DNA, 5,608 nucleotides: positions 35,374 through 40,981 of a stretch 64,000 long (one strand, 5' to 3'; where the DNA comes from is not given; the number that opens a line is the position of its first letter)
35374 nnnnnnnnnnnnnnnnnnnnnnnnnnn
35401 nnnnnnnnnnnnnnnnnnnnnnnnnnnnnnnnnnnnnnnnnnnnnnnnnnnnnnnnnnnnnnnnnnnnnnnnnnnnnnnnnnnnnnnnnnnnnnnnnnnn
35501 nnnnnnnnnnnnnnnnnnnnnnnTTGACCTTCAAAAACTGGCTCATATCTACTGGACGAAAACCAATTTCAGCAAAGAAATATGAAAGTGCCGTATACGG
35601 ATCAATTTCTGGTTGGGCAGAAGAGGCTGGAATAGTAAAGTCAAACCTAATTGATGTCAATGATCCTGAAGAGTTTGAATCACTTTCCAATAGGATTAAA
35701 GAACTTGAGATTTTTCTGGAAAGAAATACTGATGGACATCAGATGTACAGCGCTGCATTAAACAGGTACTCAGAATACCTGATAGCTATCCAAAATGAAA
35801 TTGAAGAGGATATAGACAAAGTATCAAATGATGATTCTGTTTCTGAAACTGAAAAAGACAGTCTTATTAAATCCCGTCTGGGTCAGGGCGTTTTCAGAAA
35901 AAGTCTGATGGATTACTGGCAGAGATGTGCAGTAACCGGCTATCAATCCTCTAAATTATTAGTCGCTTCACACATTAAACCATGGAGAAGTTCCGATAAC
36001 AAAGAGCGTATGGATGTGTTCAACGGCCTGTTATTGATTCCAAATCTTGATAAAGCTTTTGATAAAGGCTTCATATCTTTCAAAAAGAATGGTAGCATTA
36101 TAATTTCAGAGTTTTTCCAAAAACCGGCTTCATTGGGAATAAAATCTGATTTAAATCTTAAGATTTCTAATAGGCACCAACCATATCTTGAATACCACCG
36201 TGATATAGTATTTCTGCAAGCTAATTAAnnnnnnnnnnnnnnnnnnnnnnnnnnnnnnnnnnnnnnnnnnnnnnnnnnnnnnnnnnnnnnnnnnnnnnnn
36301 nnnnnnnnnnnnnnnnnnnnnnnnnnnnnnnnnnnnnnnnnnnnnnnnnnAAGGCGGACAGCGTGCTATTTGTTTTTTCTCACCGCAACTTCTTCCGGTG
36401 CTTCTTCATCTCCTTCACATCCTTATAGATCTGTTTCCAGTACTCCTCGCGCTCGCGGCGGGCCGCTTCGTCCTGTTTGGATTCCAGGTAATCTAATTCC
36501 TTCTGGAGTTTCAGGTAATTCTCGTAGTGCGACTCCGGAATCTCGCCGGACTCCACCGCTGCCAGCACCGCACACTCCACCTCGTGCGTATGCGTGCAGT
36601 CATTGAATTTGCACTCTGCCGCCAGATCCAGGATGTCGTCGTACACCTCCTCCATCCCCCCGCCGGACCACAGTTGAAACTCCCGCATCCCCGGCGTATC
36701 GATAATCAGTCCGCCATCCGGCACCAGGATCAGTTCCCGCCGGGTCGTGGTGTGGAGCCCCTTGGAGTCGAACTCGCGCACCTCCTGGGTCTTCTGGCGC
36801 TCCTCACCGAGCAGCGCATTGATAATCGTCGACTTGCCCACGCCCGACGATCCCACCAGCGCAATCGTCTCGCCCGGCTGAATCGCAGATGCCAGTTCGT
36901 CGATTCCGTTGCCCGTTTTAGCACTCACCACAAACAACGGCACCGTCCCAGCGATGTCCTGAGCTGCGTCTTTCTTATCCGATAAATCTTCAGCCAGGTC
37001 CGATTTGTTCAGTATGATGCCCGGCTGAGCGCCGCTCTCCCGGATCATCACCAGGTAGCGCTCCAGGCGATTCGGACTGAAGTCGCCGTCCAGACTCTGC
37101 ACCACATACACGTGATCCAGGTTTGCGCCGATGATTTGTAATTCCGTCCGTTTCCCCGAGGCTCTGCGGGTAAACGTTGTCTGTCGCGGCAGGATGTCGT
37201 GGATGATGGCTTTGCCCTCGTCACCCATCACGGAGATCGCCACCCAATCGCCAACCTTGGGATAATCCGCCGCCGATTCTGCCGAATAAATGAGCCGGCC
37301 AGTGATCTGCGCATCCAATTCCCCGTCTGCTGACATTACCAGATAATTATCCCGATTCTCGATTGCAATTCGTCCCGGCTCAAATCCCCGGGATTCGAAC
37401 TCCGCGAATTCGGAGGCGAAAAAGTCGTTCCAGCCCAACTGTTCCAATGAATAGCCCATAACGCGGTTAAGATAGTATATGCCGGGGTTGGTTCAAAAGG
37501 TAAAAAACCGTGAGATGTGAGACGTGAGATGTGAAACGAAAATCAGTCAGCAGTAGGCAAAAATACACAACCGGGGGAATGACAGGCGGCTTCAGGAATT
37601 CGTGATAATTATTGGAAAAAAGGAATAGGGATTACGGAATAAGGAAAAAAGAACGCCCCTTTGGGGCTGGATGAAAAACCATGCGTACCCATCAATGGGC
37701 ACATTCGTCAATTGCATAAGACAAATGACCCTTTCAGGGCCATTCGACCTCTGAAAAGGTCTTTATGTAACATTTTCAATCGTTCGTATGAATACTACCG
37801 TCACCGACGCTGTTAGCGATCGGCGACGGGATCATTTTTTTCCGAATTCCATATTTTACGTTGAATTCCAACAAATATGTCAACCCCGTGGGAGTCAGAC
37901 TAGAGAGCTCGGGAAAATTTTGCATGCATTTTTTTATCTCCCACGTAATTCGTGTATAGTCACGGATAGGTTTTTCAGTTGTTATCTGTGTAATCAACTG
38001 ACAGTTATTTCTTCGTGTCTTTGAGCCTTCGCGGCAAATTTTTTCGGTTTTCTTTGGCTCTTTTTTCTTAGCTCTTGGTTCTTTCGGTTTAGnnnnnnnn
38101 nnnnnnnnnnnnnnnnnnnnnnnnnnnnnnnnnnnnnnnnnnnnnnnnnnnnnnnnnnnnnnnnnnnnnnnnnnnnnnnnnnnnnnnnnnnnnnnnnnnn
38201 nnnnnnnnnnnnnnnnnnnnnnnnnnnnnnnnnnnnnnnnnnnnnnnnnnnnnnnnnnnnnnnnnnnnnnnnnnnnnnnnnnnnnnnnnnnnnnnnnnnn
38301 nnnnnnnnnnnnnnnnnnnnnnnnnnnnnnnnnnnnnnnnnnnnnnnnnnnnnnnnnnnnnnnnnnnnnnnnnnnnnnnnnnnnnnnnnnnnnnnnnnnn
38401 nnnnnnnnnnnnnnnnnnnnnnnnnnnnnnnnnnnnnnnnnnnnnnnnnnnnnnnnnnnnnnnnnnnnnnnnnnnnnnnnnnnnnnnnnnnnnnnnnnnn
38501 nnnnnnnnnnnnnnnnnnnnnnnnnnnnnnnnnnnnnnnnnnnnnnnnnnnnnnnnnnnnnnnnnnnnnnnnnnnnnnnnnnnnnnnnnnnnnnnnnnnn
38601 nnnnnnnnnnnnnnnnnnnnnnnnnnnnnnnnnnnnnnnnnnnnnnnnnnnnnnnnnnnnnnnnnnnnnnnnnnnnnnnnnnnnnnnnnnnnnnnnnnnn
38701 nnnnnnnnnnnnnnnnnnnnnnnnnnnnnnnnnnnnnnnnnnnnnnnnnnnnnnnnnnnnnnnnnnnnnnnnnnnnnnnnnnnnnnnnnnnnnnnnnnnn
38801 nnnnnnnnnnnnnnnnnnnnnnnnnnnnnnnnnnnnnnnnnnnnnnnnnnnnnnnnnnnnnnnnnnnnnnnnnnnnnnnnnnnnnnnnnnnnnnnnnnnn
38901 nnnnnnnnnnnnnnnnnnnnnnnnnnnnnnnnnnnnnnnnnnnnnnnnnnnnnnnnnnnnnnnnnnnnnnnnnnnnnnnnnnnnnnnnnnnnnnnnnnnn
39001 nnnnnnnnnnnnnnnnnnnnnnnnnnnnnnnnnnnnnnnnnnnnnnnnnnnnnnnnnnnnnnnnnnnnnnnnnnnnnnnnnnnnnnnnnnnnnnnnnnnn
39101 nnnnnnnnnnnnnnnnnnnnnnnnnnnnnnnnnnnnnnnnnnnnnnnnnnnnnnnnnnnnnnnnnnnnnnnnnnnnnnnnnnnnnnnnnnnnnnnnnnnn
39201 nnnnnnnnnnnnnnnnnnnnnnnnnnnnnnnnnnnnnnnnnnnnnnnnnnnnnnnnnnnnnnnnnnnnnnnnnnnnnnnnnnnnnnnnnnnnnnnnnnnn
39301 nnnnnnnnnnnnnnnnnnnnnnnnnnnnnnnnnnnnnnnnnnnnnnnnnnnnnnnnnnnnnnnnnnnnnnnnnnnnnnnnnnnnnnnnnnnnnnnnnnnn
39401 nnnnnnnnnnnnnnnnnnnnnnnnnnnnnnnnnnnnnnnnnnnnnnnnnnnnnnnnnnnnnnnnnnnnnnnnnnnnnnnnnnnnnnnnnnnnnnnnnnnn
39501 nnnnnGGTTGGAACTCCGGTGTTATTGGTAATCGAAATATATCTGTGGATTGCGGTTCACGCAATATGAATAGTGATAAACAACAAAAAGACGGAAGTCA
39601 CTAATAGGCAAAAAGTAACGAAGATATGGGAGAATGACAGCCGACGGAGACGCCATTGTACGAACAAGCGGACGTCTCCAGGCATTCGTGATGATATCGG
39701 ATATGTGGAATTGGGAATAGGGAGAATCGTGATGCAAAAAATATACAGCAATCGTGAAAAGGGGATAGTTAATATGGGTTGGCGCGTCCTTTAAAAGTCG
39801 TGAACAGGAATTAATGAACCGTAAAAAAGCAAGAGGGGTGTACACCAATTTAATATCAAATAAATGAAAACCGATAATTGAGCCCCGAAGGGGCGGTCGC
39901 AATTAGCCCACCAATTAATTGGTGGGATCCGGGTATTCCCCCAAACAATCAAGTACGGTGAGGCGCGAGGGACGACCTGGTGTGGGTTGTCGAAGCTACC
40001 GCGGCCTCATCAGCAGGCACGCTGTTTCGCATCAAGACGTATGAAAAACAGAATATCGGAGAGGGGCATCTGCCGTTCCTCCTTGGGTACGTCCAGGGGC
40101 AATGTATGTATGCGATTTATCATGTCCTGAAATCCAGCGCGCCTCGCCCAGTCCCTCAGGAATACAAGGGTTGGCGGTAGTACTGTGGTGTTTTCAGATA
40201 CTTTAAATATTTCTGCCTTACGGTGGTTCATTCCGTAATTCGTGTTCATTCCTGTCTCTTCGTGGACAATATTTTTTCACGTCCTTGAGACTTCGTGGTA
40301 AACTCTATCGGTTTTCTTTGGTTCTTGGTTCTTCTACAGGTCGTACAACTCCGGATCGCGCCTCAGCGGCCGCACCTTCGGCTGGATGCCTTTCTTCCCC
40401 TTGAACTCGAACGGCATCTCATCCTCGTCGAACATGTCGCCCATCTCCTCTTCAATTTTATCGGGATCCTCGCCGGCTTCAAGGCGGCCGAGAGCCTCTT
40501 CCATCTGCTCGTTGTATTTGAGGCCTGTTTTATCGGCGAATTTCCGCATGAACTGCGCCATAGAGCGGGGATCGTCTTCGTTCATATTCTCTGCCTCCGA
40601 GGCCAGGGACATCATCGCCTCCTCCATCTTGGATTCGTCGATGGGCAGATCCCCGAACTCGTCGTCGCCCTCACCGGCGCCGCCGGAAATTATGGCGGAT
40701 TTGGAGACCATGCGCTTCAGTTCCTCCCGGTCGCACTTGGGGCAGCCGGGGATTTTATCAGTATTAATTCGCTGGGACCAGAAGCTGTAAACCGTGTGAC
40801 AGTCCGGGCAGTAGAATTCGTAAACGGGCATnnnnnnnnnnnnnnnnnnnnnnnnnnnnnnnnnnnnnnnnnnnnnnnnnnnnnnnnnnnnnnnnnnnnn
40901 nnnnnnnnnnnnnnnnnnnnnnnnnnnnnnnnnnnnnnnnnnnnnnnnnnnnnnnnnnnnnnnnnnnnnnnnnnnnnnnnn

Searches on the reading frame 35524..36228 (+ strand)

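Call 17: search_protein_families(library=pfam, proteins=[window:35524-36228:+])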
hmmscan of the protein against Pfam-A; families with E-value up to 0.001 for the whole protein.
window:35524-36228:+ (234 aa): 1 family
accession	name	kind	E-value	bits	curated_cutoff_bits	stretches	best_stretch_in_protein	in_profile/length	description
PF13391.12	HNH_2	-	5.8e-13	48.9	21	1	135-187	1-66/66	HNH endonuclease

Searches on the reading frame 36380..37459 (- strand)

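Call 17: search_protein_families(library=pfam, proteins=[window:36380-37459:-])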
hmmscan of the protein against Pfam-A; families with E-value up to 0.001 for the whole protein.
window:36380-37459:- (359 aa): 8 families
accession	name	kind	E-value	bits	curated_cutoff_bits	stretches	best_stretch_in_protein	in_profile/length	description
PF03193.22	RsgA_GTPase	-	1.2e-51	175.5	30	1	89-264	1-174/174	RsgA GTPase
PF00005.33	ABC_tran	-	1.7e-08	35.6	25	1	189-237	4-51/137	ABC transporter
PF01926.29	MMR_HSR1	-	2.2e-08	34.6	21.9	1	198-263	1-57/113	50S ribosome-binding GTPase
PF02421.24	FeoB_N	-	2.1e-05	24.5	27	0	198-260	2-59/156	Ferrous iron transport protein B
PF04548.22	AIG1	-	2.3e-05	24.3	27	1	198-263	2-64/212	AIG1 family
PF00009.33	GTP_EFTU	-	7.2e-05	22.9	26.5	0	119-193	99-182/188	Elongation factor Tu GTP binding domain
PF10662.15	PduV-EutP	-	0.0007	19.9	21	0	198-228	3-35/143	Ethanolamine utilisation - propanediol utilisation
PF00735.24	Septin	-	0.00086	19.1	26.2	0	198-234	6-42/280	Septin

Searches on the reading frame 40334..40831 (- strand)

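Call 17: search_protein_families(library=pfam, proteins=[window:40334-40831:-])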
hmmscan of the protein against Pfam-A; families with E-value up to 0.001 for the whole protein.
window:40334-40831:- (165 aa): 1 family
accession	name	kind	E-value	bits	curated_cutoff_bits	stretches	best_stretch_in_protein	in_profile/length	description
PF09723.15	Zn_ribbon_8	-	6e-09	36.2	34.4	1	1-41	1-40/41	Zinc ribbon domain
